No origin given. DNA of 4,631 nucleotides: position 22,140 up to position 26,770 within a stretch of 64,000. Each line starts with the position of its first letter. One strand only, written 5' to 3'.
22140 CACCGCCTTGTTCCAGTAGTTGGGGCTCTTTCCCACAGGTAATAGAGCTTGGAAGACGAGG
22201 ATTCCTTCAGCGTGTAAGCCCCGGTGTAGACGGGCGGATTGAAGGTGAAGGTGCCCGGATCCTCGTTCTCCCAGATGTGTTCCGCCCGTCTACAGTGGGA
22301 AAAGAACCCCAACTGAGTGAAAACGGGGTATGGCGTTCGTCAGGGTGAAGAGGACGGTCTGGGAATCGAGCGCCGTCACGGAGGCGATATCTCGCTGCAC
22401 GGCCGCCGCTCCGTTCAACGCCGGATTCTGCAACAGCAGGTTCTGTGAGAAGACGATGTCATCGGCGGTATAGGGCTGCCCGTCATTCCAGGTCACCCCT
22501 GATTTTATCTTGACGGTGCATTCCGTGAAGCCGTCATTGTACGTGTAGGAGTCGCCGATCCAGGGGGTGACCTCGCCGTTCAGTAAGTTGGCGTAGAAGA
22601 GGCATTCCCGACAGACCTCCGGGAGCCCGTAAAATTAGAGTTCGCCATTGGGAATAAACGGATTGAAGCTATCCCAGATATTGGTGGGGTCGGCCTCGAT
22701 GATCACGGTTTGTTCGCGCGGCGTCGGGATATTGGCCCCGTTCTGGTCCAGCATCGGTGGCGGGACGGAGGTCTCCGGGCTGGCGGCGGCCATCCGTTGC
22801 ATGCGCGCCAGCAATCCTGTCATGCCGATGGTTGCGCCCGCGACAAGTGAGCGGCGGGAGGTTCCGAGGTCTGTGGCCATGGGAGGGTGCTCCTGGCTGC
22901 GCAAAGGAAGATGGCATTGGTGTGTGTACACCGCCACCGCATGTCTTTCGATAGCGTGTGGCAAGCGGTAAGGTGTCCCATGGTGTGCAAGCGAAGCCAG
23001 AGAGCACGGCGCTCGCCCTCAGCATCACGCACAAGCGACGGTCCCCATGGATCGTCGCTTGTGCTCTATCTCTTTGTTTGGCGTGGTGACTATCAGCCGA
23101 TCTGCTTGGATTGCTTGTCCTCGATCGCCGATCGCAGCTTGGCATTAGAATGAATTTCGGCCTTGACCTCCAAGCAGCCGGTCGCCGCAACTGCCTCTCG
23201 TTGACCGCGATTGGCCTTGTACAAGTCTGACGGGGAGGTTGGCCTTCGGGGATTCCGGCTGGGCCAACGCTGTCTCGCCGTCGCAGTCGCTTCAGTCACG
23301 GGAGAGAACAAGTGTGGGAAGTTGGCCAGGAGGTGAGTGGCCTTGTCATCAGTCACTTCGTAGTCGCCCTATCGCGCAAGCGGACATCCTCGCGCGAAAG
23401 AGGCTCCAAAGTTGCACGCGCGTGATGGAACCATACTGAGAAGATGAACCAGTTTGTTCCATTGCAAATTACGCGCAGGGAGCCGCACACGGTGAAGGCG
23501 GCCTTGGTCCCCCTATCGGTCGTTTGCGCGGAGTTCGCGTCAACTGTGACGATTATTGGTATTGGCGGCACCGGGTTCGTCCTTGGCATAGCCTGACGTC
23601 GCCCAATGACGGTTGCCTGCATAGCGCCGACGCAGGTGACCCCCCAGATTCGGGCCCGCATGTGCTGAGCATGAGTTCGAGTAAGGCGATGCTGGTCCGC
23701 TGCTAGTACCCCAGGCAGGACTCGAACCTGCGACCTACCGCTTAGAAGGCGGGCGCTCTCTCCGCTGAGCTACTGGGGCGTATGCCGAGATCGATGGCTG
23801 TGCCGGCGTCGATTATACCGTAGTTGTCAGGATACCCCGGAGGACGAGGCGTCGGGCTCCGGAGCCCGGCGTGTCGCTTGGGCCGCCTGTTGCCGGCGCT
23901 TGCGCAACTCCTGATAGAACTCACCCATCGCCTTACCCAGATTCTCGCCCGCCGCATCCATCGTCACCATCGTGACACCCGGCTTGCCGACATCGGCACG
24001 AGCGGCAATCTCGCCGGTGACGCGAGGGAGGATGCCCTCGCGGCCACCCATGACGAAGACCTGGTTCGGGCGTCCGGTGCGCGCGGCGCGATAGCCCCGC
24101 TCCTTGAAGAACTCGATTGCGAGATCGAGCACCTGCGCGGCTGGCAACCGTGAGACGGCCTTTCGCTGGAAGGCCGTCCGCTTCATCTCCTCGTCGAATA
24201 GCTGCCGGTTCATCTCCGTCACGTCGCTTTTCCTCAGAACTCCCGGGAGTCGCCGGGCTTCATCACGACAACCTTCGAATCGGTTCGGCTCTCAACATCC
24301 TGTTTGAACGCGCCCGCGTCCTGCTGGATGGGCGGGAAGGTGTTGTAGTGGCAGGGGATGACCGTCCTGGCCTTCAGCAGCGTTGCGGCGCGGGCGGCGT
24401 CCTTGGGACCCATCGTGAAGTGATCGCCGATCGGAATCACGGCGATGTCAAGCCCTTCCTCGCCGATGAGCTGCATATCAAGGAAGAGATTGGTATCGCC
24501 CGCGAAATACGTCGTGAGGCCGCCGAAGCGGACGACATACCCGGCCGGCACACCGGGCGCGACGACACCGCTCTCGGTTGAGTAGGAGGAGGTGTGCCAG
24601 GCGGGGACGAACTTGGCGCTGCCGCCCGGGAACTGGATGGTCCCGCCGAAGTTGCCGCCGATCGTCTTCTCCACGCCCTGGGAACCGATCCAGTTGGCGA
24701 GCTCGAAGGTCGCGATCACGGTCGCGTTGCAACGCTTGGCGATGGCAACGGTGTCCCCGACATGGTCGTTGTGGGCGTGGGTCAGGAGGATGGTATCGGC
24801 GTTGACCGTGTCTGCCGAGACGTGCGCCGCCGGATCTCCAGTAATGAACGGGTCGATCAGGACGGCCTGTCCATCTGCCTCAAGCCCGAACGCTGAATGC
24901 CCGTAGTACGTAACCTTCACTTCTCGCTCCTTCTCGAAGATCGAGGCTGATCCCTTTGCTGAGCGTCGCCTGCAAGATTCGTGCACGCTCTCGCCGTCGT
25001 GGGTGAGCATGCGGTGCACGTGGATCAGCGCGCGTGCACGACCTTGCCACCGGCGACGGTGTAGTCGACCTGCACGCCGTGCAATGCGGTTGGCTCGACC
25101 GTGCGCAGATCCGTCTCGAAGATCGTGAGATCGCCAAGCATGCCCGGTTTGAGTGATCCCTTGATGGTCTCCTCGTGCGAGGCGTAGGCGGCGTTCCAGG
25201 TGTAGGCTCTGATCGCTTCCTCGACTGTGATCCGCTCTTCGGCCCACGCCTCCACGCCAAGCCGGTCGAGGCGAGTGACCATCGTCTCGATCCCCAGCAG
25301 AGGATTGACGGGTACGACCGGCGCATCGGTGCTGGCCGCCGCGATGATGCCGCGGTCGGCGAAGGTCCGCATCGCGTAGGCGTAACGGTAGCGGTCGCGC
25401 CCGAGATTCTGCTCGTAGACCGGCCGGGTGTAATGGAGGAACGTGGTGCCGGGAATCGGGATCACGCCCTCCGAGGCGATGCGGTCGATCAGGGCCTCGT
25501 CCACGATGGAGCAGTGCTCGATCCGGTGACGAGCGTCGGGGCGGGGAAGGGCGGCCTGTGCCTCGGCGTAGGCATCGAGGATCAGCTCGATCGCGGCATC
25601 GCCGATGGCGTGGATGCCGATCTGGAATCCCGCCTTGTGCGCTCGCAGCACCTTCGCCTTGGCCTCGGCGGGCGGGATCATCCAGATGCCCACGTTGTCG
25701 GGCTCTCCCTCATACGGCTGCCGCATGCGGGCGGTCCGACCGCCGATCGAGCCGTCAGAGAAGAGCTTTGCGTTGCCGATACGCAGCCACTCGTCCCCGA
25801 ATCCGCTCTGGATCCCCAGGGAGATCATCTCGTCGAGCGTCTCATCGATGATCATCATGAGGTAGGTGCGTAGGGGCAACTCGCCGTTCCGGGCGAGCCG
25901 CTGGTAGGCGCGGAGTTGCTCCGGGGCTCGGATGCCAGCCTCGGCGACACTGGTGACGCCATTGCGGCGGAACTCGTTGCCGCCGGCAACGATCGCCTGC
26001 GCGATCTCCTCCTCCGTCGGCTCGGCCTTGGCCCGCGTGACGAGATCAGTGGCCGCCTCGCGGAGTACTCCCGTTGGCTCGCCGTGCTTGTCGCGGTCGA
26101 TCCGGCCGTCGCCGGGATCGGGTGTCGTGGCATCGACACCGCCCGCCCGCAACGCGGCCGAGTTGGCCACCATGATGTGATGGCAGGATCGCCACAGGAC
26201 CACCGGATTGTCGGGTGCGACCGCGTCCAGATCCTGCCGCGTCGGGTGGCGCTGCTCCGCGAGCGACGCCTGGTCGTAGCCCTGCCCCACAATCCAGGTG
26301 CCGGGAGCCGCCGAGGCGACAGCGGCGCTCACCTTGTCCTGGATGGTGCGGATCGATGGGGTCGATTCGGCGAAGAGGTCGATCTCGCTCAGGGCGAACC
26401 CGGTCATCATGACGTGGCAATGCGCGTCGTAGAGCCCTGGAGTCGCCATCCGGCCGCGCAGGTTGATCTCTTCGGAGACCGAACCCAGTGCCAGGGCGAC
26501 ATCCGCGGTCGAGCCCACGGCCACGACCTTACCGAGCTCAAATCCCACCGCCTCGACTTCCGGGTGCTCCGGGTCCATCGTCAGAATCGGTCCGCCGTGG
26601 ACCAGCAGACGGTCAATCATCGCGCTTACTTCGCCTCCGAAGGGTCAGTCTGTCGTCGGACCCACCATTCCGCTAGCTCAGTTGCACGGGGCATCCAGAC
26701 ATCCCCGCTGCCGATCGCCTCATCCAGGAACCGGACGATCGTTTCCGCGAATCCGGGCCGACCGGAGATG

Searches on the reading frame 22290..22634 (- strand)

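Call 35: search_protein_families(library=pfam, max_evalue=0.01, proteins=[window:22290-22634:-])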
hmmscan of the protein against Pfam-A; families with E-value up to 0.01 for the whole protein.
window:22290-22634:- (114 aa): 1 family
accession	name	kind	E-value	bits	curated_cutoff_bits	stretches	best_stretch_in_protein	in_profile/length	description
PF00496.27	SBP_bac_5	-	3.7e-16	59.6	32.4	1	21-106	1-88/368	Bacterial extracellular solute-binding proteins, family 5 Middle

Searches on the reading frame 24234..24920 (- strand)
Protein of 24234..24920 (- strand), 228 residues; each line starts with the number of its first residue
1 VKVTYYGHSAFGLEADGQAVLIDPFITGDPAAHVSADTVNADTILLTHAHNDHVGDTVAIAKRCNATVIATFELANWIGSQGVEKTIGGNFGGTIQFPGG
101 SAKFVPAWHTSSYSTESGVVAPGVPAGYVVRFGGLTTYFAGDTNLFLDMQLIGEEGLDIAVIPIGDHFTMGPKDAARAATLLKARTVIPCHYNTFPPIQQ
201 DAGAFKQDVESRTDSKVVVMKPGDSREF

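Call 46: search_protein_families(library=pfam, max_evalue=0.001, proteins=[window:24234-24920:-])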
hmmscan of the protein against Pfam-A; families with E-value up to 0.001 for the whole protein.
window:24234-24920:- (228 aa): 3 families
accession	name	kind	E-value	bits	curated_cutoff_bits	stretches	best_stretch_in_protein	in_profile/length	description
PF13483.12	Lactamase_B_3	-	3.5e-23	82.8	24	1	2-191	1-160/160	Beta-lactamase superfamily domain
PF12706.13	Lactamase_B_2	-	8.8e-21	74.8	27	1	20-192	3-200/200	Beta-lactamase superfamily domain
PF00753.33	Lactamase_B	-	4.1e-11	43.6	22.7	1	9-191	7-196/196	Metallo-beta-lactamase superfamily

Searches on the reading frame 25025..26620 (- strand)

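Call 46: search_protein_families(library=pfam, max_evalue=0.001, proteins=[window:25025-26620:-])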
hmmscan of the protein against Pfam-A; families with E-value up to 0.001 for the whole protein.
window:25025-26620:- (531 aa): 2 families
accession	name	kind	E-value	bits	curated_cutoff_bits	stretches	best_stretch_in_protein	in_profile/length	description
PF07969.17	Amidohydro_3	-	4.3e-108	363.2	29.7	1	50-529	1-472/472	Amidohydrolase family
PF01979.26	Amidohydro_1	-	9.3e-13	48.6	25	1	202-528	30-345/345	Amidohydrolase family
